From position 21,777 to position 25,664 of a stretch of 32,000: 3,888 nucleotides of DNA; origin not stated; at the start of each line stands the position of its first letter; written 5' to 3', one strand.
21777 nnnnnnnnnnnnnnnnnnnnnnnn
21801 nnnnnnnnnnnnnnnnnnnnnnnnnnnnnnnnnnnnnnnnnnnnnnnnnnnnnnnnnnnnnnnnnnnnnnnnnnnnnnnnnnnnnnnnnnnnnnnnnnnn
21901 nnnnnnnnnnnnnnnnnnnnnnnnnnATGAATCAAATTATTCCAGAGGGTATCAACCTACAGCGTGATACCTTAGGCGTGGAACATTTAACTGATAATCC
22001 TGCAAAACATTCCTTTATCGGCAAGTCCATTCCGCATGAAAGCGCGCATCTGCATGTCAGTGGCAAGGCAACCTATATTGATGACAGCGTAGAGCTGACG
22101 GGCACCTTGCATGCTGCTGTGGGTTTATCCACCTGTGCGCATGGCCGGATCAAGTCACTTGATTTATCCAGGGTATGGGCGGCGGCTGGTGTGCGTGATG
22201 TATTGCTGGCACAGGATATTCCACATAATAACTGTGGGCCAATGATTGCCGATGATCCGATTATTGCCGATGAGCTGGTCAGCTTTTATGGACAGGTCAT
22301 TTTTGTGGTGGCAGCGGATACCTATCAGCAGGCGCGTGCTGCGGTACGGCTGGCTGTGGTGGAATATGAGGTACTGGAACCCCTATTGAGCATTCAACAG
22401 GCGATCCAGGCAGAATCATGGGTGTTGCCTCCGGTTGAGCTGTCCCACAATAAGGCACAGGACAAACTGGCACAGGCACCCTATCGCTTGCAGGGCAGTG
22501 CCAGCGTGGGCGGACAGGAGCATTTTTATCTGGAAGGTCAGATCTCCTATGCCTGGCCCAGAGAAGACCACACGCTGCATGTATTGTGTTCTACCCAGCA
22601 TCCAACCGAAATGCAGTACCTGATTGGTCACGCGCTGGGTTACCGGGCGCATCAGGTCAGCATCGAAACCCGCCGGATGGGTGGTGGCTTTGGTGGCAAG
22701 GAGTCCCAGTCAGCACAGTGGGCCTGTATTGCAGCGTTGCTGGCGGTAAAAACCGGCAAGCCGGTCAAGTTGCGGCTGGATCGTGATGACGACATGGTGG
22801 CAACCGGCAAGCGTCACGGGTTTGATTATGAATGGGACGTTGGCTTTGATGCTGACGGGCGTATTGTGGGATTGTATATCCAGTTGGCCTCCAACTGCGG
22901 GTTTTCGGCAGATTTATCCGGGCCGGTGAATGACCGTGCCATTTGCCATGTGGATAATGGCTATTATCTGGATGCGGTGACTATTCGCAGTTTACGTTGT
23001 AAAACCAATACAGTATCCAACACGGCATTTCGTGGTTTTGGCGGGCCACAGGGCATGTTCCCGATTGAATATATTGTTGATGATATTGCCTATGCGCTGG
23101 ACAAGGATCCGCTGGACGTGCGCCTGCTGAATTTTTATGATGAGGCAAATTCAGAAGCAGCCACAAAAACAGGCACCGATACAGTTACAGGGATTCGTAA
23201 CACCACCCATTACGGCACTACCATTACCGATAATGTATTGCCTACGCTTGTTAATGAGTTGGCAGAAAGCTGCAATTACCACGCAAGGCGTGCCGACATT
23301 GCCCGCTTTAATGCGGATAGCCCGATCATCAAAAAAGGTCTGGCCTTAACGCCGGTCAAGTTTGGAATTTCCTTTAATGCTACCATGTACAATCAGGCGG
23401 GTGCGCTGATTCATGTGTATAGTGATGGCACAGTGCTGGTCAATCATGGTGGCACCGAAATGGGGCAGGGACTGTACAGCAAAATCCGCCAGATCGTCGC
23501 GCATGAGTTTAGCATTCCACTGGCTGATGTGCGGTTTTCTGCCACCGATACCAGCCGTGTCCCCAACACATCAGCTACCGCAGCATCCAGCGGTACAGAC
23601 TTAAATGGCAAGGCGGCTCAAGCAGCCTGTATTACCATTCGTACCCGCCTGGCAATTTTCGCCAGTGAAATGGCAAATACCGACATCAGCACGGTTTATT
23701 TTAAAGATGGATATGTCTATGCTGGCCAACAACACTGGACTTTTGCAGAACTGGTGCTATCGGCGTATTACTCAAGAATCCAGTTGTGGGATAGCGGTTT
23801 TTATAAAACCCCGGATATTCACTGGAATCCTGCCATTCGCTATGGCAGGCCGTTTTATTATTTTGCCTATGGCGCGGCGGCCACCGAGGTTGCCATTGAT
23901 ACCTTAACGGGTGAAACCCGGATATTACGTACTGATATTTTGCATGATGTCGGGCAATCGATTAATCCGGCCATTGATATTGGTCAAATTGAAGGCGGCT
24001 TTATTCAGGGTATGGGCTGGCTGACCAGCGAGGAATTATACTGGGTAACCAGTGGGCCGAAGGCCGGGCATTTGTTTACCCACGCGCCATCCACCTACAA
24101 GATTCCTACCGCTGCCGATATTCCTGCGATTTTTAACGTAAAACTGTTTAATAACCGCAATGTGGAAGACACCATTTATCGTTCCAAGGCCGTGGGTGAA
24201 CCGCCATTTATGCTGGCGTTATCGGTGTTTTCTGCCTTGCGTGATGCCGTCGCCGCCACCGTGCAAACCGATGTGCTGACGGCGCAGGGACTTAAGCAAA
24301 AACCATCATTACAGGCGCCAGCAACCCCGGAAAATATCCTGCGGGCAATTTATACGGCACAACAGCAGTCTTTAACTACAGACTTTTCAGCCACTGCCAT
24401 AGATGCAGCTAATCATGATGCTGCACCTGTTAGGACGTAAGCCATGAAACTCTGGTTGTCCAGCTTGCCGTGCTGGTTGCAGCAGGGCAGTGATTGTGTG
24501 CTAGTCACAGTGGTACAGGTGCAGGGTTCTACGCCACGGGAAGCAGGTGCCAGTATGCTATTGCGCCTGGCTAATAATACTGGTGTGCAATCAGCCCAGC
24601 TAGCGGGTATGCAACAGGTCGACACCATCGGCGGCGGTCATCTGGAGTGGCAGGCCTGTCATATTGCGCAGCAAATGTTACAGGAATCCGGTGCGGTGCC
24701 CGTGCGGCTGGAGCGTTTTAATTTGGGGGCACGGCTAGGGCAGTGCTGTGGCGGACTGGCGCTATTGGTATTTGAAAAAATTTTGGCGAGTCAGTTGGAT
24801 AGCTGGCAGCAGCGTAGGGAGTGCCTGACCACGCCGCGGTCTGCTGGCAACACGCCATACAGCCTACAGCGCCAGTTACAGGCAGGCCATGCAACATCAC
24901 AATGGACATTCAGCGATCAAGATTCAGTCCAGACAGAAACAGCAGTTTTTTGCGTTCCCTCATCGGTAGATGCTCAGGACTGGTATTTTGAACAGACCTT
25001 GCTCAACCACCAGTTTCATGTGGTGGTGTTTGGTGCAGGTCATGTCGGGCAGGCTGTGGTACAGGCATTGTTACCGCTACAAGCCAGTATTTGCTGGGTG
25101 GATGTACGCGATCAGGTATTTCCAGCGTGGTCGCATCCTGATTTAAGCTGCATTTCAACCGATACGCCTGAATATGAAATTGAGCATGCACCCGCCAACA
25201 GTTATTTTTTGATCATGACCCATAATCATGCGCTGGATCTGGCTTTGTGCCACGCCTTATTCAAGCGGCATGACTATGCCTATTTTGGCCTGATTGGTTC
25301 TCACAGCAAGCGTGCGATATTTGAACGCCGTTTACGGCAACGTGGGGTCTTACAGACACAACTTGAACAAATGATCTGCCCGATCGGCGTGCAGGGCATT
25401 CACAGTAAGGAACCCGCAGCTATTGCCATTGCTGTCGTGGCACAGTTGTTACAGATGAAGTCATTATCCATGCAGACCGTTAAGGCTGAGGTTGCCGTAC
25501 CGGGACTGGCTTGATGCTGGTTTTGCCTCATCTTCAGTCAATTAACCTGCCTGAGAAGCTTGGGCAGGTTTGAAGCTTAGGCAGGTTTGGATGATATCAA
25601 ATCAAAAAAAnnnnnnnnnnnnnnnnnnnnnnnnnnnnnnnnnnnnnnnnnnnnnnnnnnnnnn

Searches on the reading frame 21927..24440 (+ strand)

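Call 43: search_protein_families(library=pfam, proteins=[window:21927-24440:+], max_evalue=0.00001)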
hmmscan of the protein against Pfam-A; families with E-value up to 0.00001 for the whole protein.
window:21927-24440:+ (837 aa): 3 families
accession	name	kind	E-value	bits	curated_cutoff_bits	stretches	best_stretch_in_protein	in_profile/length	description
PF20256.3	MoCoBD_2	-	8.5e-94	314.6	27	1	445-733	2-283/283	Molybdopterin cofactor-binding domain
PF02738.23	MoCoBD_1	-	9.4e-79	264.4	27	1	175-403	16-244/244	Molybdopterin cofactor-binding domain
PF01315.27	Ald_Xan_dh_C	-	5.5e-23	81.8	31.3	1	45-150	1-109/110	Aldehyde oxidase and xanthine dehydrogenase, a/b hammerhead domain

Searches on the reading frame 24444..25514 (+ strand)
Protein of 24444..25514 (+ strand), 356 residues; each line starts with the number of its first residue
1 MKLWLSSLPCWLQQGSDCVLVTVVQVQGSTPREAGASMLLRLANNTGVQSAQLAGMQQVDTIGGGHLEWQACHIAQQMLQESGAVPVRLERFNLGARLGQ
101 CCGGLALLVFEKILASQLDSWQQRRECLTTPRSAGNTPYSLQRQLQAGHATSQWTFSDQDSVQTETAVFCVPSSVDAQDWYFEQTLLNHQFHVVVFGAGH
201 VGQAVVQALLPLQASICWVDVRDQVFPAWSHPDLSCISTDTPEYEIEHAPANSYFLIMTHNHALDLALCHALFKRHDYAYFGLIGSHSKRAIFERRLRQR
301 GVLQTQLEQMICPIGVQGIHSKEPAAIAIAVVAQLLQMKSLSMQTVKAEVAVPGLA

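Call 43: search_protein_families(library=pfam, proteins=[window:24444-25514:+], max_evalue=0.00001)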
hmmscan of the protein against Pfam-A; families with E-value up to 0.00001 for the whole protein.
window:24444-25514:+ (356 aa): 2 families
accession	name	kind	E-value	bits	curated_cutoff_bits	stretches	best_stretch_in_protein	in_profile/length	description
PF13478.12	XdhC_C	-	9.1e-32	110.6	29.7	1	193-335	1-125/125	XdhC Rossmann domain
PF02625.21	XdhC_CoxI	-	3e-15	56.3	24.3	1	11-85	1-63/68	XdhC and CoxI family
